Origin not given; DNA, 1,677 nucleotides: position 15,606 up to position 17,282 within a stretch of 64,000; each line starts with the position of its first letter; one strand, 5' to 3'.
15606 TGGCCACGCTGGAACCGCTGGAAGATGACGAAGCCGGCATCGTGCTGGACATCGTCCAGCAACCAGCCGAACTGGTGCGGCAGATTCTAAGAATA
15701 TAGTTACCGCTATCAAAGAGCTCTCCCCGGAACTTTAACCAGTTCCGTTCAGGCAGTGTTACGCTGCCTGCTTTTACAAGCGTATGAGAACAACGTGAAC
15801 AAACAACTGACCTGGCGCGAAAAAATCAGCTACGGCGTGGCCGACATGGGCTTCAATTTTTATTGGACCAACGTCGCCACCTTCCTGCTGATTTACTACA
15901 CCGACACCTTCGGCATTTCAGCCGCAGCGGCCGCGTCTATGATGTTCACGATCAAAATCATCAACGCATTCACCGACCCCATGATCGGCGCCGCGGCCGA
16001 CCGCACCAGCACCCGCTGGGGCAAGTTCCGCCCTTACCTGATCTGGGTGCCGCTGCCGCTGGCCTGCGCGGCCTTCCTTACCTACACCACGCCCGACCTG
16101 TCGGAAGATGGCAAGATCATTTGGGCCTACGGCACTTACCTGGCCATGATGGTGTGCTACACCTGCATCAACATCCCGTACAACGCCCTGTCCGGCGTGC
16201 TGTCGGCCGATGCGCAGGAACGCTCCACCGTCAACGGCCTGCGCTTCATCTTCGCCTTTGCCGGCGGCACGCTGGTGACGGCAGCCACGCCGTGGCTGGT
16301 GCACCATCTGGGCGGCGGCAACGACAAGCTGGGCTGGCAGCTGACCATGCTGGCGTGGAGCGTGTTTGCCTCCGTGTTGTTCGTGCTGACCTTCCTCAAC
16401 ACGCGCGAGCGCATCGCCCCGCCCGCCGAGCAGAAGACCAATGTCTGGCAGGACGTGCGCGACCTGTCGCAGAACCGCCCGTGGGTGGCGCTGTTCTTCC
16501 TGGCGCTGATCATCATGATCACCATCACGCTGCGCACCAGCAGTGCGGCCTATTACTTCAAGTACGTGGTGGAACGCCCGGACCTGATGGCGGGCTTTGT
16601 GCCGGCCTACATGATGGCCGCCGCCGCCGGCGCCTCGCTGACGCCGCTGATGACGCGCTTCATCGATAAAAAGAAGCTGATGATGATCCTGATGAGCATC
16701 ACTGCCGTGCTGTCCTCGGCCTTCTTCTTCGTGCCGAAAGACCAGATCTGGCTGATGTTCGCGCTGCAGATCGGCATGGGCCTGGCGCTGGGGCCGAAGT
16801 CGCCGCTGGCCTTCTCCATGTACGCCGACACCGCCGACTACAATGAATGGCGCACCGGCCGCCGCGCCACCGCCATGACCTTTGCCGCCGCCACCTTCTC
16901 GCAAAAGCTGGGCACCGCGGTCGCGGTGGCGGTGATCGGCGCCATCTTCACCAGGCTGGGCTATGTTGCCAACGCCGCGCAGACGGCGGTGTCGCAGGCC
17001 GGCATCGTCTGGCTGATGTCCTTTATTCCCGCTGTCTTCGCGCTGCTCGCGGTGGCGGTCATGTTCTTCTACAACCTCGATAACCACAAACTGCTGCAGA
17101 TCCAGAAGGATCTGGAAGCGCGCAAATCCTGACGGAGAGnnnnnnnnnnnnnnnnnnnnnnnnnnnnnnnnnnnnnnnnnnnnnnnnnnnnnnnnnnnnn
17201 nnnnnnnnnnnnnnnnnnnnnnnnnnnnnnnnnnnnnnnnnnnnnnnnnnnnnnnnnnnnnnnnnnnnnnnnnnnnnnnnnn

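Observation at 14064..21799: Complete cellobionate (oxidised cellulose) catabolic locus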

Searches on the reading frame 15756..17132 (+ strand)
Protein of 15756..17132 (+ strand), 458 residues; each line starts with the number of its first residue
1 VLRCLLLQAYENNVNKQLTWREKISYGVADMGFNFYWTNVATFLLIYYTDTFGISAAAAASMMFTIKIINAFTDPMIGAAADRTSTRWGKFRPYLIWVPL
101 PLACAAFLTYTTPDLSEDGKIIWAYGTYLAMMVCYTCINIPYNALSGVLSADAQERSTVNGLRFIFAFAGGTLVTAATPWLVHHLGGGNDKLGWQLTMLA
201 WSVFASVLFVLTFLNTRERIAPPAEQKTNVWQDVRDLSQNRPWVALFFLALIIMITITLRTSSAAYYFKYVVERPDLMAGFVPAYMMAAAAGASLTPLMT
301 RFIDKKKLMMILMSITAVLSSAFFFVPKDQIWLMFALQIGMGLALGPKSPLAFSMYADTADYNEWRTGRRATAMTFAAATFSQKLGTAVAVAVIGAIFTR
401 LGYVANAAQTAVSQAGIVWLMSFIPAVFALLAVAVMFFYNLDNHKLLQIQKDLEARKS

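Call 7: search_protein_families(library=pfam, proteins=[window:15756-17132:+])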
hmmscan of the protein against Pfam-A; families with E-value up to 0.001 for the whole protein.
window:15756-17132:+ (458 aa): 2 families
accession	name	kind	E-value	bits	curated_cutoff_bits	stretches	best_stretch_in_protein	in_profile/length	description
PF13347.12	MFS_2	-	1.7e-95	320.6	27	1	25-443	1-427/427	MFS/sugar transport protein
PF07690.21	MFS_1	-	4.9e-19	68.9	33.4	1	35-390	10-346/347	Major Facilitator Superfamily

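Call 8: search_protein_families(library=ncbifam, proteins=[window:15756-17132:+])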
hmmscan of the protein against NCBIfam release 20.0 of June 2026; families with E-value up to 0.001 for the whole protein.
window:15756-17132:+ (458 aa): 6 families
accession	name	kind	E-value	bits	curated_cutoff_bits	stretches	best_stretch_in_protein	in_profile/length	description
TIGR00792.1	gph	subfamily_domain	1e-117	393.5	231.35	1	23-456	1-437/437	glycoside-pentoside-hexuronide (GPH):cation symporter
NF007237.0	PRK09669.1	subfamily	1.9e-110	369.7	610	1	15-456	3-445/461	putative symporter YagG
NF008526.0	PRK11462.1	equivalog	1.5e-83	281.1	836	1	17-454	5-443/460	glycoside-pentoside-hexuronide family transporter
NF007353.0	PRK09848.1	equivalog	5.2e-82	276.1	528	1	15-457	2-445/457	glucuronide transporter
NF007749.0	PRK10429.1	equivalog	1.4e-58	198.9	456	1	17-456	2-450/473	melibiose:sodium transporter MelB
NF007256.0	PRK09705.1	subfamily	2.6e-12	46.4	312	1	154-360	127-321/393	cyanate transporter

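Call 60: search_solved_structures(query=window:15795-17132:+, show_alignments=2, max_evalue=0.00001)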
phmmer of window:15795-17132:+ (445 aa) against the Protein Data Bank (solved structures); distinct sequences matched with E-value up to 0.00001: 8.
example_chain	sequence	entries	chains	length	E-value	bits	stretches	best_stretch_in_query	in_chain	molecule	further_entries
4m64_A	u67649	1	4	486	3.3e-35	125.1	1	7-438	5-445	Melibiose carrier protein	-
8t60_A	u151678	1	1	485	3.6e-35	125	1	7-438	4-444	Melibiose permease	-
8fq9_A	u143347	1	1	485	1.2e-34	123.2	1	7-438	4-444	Melibiose permease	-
7l16_A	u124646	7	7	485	6.2e-34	120.9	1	7-438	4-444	Melibiose carrier protein | Melibiose permease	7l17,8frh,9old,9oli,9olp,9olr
7oix_B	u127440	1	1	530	1.6e-16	63.5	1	3-165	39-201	Isoform 2 of Sodium-dependent lysophosphatidylcholine symporter 1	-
7mjs_X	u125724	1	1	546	1.1e-14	57.5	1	5-164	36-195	Major Facilitator Superfamily Domain containing 2A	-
7n98_A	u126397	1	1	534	2.6e-14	56.3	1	3-164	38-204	Sodium-dependent lysophosphatidylcholine symporter 1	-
8d2s_A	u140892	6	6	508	2.4e-13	53.1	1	6-163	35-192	Sodium-dependent lysophosphatidylcholine symporter 1-B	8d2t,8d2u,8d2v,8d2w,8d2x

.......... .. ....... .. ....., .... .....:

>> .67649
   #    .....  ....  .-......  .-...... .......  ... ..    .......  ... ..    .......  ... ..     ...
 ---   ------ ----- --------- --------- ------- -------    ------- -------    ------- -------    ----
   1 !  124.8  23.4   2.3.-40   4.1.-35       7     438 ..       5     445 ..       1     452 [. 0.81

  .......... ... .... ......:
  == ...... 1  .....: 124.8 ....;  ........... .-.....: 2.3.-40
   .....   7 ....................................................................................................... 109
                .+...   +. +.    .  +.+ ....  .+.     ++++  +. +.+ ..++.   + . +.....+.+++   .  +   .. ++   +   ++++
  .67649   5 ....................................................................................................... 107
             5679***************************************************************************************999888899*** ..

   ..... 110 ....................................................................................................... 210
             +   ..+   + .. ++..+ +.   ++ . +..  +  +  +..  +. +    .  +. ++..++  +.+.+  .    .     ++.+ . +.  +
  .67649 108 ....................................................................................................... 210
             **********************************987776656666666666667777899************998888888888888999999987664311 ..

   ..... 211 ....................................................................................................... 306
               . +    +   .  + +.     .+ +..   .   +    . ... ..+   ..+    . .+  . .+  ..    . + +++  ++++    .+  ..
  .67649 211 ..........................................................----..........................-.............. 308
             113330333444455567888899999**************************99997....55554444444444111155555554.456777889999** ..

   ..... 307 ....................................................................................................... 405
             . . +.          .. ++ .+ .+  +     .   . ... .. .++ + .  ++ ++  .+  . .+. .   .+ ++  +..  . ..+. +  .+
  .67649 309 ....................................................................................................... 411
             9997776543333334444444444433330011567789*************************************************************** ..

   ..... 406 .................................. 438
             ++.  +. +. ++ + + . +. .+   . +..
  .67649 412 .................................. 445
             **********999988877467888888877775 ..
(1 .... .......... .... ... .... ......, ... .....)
